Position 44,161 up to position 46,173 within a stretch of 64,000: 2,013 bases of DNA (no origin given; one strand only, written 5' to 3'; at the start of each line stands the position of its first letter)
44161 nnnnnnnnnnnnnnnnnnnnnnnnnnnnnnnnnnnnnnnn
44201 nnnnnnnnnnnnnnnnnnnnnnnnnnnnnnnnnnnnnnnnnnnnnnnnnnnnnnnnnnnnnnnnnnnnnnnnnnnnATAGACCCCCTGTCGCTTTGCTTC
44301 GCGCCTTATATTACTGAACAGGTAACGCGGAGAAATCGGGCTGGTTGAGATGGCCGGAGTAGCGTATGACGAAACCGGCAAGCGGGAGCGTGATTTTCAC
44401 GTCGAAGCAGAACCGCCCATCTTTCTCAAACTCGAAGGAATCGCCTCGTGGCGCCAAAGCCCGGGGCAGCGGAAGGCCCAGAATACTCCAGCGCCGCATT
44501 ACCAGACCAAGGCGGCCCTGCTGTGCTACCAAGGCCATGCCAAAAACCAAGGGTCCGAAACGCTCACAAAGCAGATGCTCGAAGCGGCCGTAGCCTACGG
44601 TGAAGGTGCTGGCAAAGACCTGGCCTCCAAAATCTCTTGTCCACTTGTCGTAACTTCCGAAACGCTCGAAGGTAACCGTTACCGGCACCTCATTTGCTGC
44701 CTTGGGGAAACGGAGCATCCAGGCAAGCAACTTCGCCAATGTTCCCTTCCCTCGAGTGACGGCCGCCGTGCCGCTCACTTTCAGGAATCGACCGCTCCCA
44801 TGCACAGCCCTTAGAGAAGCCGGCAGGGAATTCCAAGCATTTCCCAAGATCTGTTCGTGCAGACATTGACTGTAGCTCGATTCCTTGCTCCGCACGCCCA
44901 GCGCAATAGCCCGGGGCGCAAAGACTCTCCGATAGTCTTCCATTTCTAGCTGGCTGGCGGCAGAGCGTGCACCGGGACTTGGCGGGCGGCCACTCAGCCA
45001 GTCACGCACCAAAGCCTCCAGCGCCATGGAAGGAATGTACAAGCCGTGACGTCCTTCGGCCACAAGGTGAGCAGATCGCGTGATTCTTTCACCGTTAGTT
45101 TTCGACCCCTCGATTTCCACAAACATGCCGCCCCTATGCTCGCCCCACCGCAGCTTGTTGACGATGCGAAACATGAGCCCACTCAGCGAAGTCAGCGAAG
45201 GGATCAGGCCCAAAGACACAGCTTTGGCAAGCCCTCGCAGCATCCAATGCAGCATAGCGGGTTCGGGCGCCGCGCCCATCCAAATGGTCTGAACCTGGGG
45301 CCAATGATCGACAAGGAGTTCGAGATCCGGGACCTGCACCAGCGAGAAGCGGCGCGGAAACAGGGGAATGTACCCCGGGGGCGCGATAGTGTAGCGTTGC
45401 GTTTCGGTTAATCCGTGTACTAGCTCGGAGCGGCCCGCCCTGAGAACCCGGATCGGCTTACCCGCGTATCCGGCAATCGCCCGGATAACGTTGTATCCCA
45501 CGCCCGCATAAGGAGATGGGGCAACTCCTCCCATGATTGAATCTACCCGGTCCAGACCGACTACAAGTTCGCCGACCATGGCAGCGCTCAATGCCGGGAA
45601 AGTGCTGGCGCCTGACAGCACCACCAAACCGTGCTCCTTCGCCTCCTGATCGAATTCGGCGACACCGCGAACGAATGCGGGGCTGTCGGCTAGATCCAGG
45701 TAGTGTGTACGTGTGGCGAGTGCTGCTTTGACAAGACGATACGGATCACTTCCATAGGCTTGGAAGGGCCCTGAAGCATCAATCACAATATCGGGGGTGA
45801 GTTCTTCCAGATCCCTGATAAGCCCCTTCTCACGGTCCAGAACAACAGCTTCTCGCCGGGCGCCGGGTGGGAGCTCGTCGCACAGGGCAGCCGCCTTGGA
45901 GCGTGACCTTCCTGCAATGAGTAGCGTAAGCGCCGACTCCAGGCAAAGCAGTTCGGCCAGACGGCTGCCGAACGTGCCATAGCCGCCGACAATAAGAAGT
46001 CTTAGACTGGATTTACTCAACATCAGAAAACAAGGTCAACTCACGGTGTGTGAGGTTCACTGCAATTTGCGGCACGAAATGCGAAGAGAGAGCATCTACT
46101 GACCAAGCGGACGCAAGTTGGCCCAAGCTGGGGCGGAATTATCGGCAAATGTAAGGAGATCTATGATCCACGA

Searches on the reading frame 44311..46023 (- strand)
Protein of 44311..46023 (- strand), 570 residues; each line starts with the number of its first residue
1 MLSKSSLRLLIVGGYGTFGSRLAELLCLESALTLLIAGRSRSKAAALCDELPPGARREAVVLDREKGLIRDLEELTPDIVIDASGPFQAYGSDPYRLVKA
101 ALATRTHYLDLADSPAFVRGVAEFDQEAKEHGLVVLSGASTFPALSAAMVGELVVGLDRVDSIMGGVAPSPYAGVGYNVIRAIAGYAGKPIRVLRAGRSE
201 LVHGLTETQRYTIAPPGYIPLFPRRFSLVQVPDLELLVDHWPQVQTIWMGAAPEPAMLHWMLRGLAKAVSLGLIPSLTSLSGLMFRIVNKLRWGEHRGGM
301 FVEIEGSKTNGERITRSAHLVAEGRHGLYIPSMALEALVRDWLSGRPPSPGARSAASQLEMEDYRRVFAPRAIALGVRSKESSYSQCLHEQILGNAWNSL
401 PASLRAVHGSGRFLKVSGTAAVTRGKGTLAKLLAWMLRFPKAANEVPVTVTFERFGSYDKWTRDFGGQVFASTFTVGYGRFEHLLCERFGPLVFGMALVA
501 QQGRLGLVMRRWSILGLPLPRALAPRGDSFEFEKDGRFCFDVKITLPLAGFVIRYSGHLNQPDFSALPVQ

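Call 3: search_protein_families(library=pfam, proteins=[window:44311-46023:-], max_evalue=1)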
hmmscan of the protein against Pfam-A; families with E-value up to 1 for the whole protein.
window:44311-46023:- (570 aa): 4 families
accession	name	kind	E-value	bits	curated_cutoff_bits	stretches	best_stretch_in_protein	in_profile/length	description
PF13761.12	DUF4166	-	6.2e-26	91.7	23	1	400-559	1-184/184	Domain of unknown function (DUF4166)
PF03435.24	Sacchrp_dh_NADP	-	1.1e-09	39.1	25.1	1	10-135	2-128/129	Saccharopine dehydrogenase NADP binding domain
PF01488.26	Shikimate_DH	-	0.0069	16.9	24.3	1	8-70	14-74/138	Shikimate / quinate 5-dehydrogenase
PF08659.16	KR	-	0.016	15.6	22.6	1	10-51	4-48/180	KR domain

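Call 4: search_protein_families(library=padloc, proteins=[window:44311-46023:-], max_evalue=1)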
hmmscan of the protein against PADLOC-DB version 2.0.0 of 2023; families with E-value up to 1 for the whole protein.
window:44311-46023:- (570 aa): 0 families

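Call 5: search_protein_families(library=ncbifam, proteins=[window:44311-46023:-], max_evalue=0.1)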
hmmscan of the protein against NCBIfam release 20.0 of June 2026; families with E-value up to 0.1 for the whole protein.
window:44311-46023:- (570 aa): 2 families
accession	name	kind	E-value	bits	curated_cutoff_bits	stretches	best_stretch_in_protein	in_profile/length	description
NF006565.0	PRK09072.1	equivalog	0.02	14.5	238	1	7-63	6-60/265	SDR family oxidoreductase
NF005449.0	PRK07041.1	equivalog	0.036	13.9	257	1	7-64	8-64/240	SDR family oxidoreductase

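Call 9: find_homologous_proteins(query=window:44311-46023:-)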
Query window:44311-46023:- (570 aa): 2803 proteins with E <= 0.001 among 8000 candidates; the best 120 are listed.
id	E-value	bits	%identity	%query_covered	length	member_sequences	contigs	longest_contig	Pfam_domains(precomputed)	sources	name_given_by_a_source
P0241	1.7e-256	870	66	99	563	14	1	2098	PF13761.13,PF03435.25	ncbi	-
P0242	3.0e-256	869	67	99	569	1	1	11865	PF13761.13,PF03435.25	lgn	-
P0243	4.1e-255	866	69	98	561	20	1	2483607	PF13761.13,PF03435.25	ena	-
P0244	4.7e-254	862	67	99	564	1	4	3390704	PF13761.13,PF03435.25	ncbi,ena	-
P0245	5.3e-254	862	66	99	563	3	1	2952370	PF13761.13,PF03435.25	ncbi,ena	-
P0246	2.9e-253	860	67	98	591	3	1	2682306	PF13761.13,PF03435.25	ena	-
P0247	3.4e-253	859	68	98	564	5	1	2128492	PF13761.13,PF03435.25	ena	-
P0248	9.8e-253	858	66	99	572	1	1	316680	PF13761.13,PF03435.25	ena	-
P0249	7.6e-252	855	68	98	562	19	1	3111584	PF13761.13,PF03435.25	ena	-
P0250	9.1e-252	855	66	98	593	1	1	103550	PF13761.13,PF03435.25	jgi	-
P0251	9.8e-252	855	66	99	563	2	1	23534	PF13761.13,PF03435.25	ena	-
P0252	1.9e-251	854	66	99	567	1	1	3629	PF13761.13,PF03435.25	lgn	-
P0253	3.7e-251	853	65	99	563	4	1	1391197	PF13761.13,PF03435.25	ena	-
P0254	8.4e-251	851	67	98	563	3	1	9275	PF13761.13,PF03435.25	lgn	-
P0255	4.4e-250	849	67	98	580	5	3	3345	PF13761.13,PF03435.25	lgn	-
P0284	5.3e-240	816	64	99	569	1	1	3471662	PF13761.13,PF03435.25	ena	-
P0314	1.7e-195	669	53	98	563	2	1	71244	PF13761.13,PF03435.25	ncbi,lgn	ncbi:MAG: DUF4166 domain-containing protein [Pseudomonadota bacterium]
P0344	8.8e-186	637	54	97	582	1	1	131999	PF13761.13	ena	-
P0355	1.7e-183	629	55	98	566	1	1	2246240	PF13761.13,PF03435.25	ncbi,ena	-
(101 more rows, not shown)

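Call 12: find_encoding_contigs(protein=P0243, flank=10000, max_places=4)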
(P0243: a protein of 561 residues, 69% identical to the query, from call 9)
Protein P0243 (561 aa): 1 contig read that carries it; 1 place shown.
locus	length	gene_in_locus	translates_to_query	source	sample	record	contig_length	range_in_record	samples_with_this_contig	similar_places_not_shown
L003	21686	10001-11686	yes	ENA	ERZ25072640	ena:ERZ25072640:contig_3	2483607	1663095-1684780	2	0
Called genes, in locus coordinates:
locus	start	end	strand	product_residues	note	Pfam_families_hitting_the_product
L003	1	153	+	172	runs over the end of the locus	PF19778:RE_endonuc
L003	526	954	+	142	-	PF11185:DUF2971 (faint)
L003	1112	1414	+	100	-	-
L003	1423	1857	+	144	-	PF13650:Asp_protease_2 (weak), PF13975:gag-asp_proteas, PF08284:RVP_2 (faint)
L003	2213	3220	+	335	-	PF08240:ADH_N, PF00107:ADH_zinc_N, PF13602:ADH_zinc_N_2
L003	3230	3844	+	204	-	PF00005:ABC_tran, PF02463:SMC_N (faint), PF13304:AAA_21 (faint)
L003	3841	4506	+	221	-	PF03379:CcmB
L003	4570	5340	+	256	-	PF01578:Cytochrom_C_asm, PF27518:CcmC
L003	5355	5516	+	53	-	PF04995:CcmD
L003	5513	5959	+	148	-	PF03100:CcmE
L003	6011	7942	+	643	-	PF01578:Cytochrom_C_asm, PF16327:CcmF_C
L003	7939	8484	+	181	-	PF00578:AhpC-TSA, PF08534:Redoxin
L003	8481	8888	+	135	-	PF03918:CcmH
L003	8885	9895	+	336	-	PF23914:TPR_CcmH_CycH, PF13428:TPR_14 (faint), PF23892:Ig_CycH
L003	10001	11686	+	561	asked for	PF03435:Sacchrp_dh_NADP, PF13761:DUF4166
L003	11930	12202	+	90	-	-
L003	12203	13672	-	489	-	PF03050:DDE_Tnp_IS66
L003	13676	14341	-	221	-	-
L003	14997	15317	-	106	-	-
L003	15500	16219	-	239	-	PF01555:N6_N4_Mtase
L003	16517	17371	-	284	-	PF00487:FA_desaturase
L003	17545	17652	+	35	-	-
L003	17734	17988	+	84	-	PF07103:DUF1365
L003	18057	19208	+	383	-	PF02353:CMAS, PF01135:PCMT, PF13489:Methyltransf_23, PF08241:Methyltransf_11, PF08242:Methyltransf_12, PF13649:Methyltransf_25, PF13847:Methyltransf_31 (weak)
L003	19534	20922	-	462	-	PF02012:BNR (faint), PF13088:BNR_2 (weak)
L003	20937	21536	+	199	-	PF00085:Thioredoxin (weak), PF08534:Redoxin, PF00578:AhpC-TSA, PF13905:Thioredoxin_8 (weak)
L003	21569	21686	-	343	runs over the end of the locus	PF03486:HI0933_like (faint), PF07992:Pyr_redox_2, PF13738:Pyr_redox_3, PF00070:Pyr_redox (weak)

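Call 22: find_encoding_contigs(protein=P0244, flank=8000, max_places=3)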
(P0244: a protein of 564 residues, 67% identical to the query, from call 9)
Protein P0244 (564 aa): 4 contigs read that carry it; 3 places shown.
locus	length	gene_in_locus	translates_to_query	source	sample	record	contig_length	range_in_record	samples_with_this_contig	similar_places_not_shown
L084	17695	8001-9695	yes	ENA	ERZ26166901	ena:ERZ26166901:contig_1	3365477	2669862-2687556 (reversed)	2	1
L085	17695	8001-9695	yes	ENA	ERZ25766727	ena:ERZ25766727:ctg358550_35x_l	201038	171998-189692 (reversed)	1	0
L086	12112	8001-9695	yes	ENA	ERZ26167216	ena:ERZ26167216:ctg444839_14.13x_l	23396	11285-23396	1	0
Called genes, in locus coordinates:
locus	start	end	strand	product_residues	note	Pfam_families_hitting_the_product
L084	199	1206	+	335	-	PF08240:ADH_N, PF00107:ADH_zinc_N, PF13602:ADH_zinc_N_2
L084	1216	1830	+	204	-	PF00005:ABC_tran, PF02463:SMC_N (faint), PF13304:AAA_21 (faint)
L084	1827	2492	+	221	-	PF03379:CcmB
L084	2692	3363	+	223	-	PF01578:Cytochrom_C_asm, PF27518:CcmC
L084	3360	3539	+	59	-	PF04995:CcmD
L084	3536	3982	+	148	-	PF03100:CcmE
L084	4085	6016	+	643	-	PF01578:Cytochrom_C_asm, PF16327:CcmF_C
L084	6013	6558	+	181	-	PF00578:AhpC-TSA, PF08534:Redoxin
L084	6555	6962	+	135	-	PF03918:CcmH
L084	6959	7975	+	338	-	PF23914:TPR_CcmH_CycH, PF23892:Ig_CycH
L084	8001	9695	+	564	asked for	PF03435:Sacchrp_dh_NADP, PF13761:DUF4166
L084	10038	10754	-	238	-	PF01555:N6_N4_Mtase (weak)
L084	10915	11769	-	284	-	PF00487:FA_desaturase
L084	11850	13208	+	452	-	PF01266:DAO (weak), PF13450:NAD_binding_8, PF01593:Amino_oxidase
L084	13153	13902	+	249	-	PF07103:DUF1365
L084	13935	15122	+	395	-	PF02353:CMAS, PF13489:Methyltransf_23 (weak), PF08241:Methyltransf_11, PF08242:Methyltransf_12, PF13649:Methyltransf_25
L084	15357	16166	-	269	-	PF03130:HEAT_PBS (faint), PF13646:HEAT_2 (faint)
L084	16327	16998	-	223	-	-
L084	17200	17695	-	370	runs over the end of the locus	PF13701:DDE_Tnp_1_4, PF01609:DDE_Tnp_1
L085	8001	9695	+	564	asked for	PF03435:Sacchrp_dh_NADP, PF13761:DUF4166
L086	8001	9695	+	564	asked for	PF03435:Sacchrp_dh_NADP, PF13761:DUF4166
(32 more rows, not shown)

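Call 23: find_encoding_contigs(protein=P0284, flank=8000, max_places=3)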
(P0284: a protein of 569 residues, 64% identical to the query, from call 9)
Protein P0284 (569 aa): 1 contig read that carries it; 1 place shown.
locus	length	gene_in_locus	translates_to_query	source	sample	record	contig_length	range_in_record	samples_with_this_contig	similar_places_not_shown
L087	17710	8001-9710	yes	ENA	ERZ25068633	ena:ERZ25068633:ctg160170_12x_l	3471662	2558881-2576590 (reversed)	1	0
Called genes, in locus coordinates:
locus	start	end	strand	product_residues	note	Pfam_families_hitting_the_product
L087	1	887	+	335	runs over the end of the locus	PF08240:ADH_N, PF00107:ADH_zinc_N, PF13602:ADH_zinc_N_2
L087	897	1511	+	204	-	PF00005:ABC_tran, PF02463:SMC_N (faint), PF13304:AAA_21 (faint)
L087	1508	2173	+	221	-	PF03379:CcmB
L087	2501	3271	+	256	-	PF01578:Cytochrom_C_asm, PF27518:CcmC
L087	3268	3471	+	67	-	PF04995:CcmD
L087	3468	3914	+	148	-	PF03100:CcmE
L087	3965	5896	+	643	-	PF01578:Cytochrom_C_asm, PF16327:CcmF_C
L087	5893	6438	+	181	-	PF00578:AhpC-TSA, PF08534:Redoxin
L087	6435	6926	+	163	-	PF03918:CcmH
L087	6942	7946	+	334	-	PF23914:TPR_CcmH_CycH, PF13432:TPR_16 (faint), PF23892:Ig_CycH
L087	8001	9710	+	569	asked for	PF03435:Sacchrp_dh_NADP, PF13761:DUF4166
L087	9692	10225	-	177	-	PF06127:Mpo1-like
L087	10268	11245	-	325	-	PF00487:FA_desaturase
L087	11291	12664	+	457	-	PF01266:DAO (weak), PF01593:Amino_oxidase, PF13450:NAD_binding_8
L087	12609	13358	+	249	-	PF07103:DUF1365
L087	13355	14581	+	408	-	PF02353:CMAS, PF01135:PCMT (weak), PF13489:Methyltransf_23, PF08241:Methyltransf_11, PF08242:Methyltransf_12, PF13649:Methyltransf_25, PF13847:Methyltransf_31 (weak)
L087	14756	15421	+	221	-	-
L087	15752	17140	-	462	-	PF13088:BNR_2 (weak)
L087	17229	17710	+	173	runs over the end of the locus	PF08534:Redoxin, PF00578:AhpC-TSA, PF00085:Thioredoxin (weak), PF13905:Thioredoxin_8 (weak)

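Call 24: find_encoding_contigs(protein=P0355, flank=8000, max_places=3)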
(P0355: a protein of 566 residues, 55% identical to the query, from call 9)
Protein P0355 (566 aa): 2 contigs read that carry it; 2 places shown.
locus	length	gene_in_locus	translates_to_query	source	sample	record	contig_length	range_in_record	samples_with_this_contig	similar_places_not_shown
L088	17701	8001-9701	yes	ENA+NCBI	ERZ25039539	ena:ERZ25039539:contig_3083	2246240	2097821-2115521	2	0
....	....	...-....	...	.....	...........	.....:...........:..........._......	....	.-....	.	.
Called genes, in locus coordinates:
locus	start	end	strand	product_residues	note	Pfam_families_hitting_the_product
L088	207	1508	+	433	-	PF00990:GGDEF, PF00563:EAL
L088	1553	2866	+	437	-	PF04413:Glycos_transf_N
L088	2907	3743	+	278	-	PF00793:DAHP_synth_1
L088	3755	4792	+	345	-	PF00923:TAL_FSA, PF00571:CBS (weak)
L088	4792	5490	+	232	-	-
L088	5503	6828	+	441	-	PF04413:Glycos_transf_N, PF13579:Glyco_trans_4_4 (weak)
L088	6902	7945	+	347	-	PF19649:DUF6152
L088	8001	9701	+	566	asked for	PF03435:Sacchrp_dh_NADP, PF13761:DUF4166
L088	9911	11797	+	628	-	PF00664:ABC_membrane, PF00005:ABC_tran, PF02463:SMC_N (faint)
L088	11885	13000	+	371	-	PF10129:OpgC_C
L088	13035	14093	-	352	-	-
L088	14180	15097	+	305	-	PF02265:S1-P1_nuclease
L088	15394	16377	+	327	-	-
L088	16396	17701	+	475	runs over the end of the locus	PF03062:MBOAT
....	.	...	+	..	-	?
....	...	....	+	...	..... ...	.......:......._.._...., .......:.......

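Call 56: search_solved_structures(query=window:44311-46023:-, max_evalue=0.1)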
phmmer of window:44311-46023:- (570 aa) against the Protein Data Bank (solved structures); distinct sequences matched with E-value up to 0.1: 1.
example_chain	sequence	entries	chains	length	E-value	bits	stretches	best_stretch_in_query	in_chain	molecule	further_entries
8h4z_A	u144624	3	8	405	0.052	15.2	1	10-149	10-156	Saccharopine dehydrogenase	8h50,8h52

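Call 72: find_encoding_contigs(protein=P0314, flank=6000, max_places=2)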
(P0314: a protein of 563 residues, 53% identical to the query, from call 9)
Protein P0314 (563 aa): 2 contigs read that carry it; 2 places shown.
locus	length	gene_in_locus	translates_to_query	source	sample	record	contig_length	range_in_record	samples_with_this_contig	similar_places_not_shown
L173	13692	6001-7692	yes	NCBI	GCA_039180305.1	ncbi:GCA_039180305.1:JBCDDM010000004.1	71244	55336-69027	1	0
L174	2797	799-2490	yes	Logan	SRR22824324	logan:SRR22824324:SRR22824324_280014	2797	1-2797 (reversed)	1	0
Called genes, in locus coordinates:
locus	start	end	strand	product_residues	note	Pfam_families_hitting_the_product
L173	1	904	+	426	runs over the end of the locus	PF06808:DctM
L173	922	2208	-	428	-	PF05426:Alginate_lyase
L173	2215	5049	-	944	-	PF07715:Plug, PF14905:OMP_b-brl_3 (weak)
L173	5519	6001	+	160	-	PF04134:DCC1-like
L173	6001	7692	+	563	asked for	PF03435:Sacchrp_dh_NADP, PF13761:DUF4166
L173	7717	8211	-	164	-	PF08020:DUF1706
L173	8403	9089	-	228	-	PF01797:Y1_Tnp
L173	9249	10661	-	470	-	-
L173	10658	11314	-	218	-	PF04012:PspA_IM30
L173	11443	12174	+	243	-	PF13443:HTH_26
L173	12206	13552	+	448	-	PF05708:Peptidase_C92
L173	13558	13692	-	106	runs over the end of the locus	-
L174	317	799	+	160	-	PF04134:DCC1-like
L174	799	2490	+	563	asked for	PF03435:Sacchrp_dh_NADP, PF13761:DUF4166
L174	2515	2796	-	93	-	?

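Call 73: find_encoding_contigs(protein=P0344, flank=6000, max_places=2)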
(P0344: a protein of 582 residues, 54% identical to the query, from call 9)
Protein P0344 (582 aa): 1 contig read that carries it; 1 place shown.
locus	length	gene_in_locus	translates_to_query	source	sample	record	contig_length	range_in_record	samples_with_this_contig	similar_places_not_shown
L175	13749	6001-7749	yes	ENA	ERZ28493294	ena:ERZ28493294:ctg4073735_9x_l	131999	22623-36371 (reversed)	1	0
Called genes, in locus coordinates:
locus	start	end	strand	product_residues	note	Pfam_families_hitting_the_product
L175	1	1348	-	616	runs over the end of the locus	PF00664:ABC_membrane, PF00005:ABC_tran, PF02463:SMC_N (faint)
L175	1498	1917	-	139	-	PF01641:SelR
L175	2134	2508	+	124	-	PF00072:Response_reg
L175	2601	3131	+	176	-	PF12802:MarR_2, PF01022:HTH_5 (weak), PF08279:HTH_11 (faint)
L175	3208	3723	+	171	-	PF04134:DCC1-like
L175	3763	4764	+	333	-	PF00487:FA_desaturase (weak)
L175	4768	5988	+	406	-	PF01266:DAO, PF01494:FAD_binding_3, PF07992:Pyr_redox_2 (weak), PF13450:NAD_binding_8 (weak)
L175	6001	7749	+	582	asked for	PF13761:DUF4166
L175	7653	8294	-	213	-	-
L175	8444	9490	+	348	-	PF05990:DUF900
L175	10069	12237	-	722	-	PF04851:ResIII, PF00270:DEAD (weak), PF17757:UvrB_inter, PF27431:UvrB_3rd, PF00271:Helicase_C, PF12344:UvrB, PF02151:UVR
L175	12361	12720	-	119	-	-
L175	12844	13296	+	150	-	PF02082:Rrf2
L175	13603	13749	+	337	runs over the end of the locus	PF13531:SBP_bac_11, PF01547:SBP_bac_1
